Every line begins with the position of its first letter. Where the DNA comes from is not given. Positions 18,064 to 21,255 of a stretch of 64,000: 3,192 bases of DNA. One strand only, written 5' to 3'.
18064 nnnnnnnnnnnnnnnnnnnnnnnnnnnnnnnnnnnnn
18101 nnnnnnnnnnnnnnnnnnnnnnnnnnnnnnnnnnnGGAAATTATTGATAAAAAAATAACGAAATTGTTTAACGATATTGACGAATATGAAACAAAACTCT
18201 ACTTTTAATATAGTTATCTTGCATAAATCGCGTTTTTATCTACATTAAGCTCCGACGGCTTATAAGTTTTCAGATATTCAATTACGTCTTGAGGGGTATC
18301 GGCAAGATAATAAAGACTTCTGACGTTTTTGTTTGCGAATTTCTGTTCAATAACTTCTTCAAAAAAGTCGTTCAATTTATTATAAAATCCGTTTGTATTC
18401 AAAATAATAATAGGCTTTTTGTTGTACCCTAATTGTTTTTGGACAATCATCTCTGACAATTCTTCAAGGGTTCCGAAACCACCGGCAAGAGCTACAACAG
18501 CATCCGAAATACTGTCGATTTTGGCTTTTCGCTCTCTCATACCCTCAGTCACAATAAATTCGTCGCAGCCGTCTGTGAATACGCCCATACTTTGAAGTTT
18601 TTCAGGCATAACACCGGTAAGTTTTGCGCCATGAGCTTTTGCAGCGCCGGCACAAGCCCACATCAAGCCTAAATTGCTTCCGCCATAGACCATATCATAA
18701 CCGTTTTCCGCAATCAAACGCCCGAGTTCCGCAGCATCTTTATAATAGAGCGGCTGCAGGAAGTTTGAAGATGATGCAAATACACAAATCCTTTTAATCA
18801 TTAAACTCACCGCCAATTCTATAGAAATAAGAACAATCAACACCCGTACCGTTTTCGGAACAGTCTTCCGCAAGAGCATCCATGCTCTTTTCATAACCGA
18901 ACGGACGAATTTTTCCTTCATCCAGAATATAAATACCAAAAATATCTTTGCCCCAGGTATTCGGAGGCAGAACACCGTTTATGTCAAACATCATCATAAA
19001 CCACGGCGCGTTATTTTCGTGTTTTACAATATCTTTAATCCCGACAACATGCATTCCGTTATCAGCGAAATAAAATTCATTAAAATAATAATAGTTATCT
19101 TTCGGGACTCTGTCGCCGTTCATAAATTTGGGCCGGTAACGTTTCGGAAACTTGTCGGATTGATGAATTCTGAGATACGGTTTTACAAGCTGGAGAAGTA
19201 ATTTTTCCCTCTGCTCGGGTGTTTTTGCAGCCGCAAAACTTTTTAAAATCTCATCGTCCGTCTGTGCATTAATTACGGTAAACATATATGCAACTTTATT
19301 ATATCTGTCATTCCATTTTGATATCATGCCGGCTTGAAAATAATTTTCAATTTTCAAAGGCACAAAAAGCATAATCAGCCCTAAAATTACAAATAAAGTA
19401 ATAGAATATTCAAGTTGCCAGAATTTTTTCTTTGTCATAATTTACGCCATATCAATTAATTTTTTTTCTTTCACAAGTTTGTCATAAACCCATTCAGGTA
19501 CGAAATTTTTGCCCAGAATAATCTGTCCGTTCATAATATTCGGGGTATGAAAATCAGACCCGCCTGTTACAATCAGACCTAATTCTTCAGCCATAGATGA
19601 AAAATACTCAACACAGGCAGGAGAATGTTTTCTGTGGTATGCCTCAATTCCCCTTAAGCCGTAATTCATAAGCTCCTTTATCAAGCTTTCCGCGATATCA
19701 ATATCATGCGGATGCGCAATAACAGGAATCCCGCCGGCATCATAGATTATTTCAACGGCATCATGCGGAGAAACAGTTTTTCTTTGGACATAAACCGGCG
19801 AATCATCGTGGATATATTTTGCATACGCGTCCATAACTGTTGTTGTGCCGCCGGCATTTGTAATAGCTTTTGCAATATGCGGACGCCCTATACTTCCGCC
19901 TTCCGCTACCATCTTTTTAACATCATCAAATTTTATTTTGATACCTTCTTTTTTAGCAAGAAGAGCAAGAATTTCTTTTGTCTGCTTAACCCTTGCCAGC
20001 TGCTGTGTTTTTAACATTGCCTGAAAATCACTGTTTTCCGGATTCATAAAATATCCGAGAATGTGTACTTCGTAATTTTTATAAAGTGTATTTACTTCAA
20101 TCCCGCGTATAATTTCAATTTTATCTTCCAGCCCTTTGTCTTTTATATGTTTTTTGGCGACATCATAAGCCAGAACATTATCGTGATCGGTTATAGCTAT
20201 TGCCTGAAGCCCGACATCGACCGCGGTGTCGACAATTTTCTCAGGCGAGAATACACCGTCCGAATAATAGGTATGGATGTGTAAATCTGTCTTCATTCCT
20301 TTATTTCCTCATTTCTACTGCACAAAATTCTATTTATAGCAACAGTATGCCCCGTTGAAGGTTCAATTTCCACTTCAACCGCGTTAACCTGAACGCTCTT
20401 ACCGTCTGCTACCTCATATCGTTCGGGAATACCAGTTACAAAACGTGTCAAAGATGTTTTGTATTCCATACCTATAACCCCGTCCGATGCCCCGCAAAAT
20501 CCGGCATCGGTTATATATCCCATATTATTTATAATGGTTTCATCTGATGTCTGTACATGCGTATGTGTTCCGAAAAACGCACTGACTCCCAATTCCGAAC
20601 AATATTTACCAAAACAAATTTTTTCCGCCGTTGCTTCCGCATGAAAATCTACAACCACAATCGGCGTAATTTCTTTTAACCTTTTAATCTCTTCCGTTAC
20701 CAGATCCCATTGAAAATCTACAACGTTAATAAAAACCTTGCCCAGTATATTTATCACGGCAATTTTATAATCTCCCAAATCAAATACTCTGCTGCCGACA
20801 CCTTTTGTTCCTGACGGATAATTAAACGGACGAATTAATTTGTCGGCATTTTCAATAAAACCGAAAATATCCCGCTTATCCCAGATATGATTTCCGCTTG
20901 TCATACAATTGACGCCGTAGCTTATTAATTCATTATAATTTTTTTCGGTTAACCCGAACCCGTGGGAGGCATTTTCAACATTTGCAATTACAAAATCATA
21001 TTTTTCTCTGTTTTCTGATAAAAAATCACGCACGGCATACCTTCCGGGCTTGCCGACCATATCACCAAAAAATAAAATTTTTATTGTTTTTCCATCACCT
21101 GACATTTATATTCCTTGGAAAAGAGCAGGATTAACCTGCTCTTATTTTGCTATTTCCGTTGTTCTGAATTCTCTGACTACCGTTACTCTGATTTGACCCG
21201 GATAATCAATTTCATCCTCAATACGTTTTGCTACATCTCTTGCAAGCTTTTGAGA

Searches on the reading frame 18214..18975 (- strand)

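Call 59: search_protein_families(library=pfam, proteins=[window:18214-18975:-], max_evalue=0.00001)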
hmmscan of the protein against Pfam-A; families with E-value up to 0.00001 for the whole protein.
window:18214-18975:- (253 aa): 2 families
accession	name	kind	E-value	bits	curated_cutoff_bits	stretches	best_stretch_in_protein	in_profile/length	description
PF03641.19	Lysine_decarbox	-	8.4e-33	113.8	27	1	105-235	1-131/131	Possible lysine decarboxylase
PF18306.6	LDcluster4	-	7e-17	61.9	26.3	1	63-211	4-133/151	SLOG cluster4 family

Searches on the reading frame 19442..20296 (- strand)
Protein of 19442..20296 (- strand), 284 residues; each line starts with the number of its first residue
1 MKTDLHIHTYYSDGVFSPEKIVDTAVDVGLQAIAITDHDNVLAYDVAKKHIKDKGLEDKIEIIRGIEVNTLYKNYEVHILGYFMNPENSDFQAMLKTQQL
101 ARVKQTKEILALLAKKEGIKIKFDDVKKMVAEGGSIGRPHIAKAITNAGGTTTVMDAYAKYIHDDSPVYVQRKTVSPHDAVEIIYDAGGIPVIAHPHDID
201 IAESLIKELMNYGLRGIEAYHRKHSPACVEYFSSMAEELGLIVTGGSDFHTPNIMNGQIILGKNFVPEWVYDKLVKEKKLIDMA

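Call 59: search_protein_families(library=pfam, proteins=[window:19442-20296:-], max_evalue=0.00001)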
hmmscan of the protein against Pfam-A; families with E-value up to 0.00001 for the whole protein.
window:19442-20296:- (284 aa): 1 family
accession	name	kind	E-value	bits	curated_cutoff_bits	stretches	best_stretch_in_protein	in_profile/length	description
PF02811.25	PHP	-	6.9e-15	56.2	26.4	1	4-104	1-98/164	PHP domain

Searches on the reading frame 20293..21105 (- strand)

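Call 59: search_protein_families(library=pfam, proteins=[window:20293-21105:-], max_evalue=0.00001)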
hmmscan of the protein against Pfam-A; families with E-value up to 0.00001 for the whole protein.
window:20293-21105:- (270 aa): 2 families
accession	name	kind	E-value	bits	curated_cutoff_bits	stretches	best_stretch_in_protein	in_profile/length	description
PF13277.11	YmdB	-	5.6e-86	288.4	27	1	11-260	1-253/253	YmdB-like protein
PF00149.33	Metallophos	-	9.3e-08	33.2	21.5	1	8-184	1-190/191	Calcineurin-like phosphoesterase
